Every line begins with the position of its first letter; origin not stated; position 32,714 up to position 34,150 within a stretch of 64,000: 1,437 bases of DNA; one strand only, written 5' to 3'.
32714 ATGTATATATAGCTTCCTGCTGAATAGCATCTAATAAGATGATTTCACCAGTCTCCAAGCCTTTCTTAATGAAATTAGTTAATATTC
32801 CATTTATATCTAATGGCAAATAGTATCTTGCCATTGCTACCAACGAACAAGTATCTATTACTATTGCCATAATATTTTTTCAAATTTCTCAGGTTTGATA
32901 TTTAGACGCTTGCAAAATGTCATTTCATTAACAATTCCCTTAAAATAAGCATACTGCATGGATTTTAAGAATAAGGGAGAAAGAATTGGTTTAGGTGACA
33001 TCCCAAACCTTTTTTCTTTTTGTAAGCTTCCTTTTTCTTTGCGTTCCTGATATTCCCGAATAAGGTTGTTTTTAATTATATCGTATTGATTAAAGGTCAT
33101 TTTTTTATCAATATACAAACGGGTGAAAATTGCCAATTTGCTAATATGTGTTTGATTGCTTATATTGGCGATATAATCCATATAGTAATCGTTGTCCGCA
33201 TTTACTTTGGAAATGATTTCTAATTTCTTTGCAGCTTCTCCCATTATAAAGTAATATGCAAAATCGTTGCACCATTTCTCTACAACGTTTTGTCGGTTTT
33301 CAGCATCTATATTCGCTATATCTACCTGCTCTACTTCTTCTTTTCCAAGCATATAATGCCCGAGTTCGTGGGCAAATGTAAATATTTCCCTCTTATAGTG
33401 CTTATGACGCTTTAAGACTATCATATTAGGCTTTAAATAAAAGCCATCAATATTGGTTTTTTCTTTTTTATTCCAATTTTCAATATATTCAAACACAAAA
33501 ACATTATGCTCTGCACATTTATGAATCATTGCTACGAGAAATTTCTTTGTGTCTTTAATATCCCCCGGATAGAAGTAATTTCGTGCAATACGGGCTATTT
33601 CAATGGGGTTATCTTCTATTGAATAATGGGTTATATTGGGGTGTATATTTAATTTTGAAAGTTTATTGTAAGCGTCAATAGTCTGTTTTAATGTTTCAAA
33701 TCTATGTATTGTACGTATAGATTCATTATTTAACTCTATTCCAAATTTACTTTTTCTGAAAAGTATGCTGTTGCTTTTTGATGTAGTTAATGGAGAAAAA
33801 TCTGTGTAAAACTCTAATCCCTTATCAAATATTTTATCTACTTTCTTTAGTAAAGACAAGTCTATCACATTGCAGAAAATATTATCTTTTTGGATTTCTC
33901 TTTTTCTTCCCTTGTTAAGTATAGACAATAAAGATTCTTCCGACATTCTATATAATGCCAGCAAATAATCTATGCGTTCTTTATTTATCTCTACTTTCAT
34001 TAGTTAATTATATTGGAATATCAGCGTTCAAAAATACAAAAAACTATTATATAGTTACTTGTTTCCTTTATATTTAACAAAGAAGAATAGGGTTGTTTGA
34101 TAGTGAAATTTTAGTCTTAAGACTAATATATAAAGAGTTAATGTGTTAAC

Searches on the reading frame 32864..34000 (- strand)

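Call 39: search_protein_families(library=pfam, max_evalue=0.001, proteins=[window:32864-34000:-])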
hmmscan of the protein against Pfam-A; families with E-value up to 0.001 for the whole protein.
window:32864-34000:- (379 aa): 1 family
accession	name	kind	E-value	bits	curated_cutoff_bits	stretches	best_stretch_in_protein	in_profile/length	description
PF06114.19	Peptidase_M78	-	9.5e-10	38.8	22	1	180-256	14-90/123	IrrE N-terminal-like domain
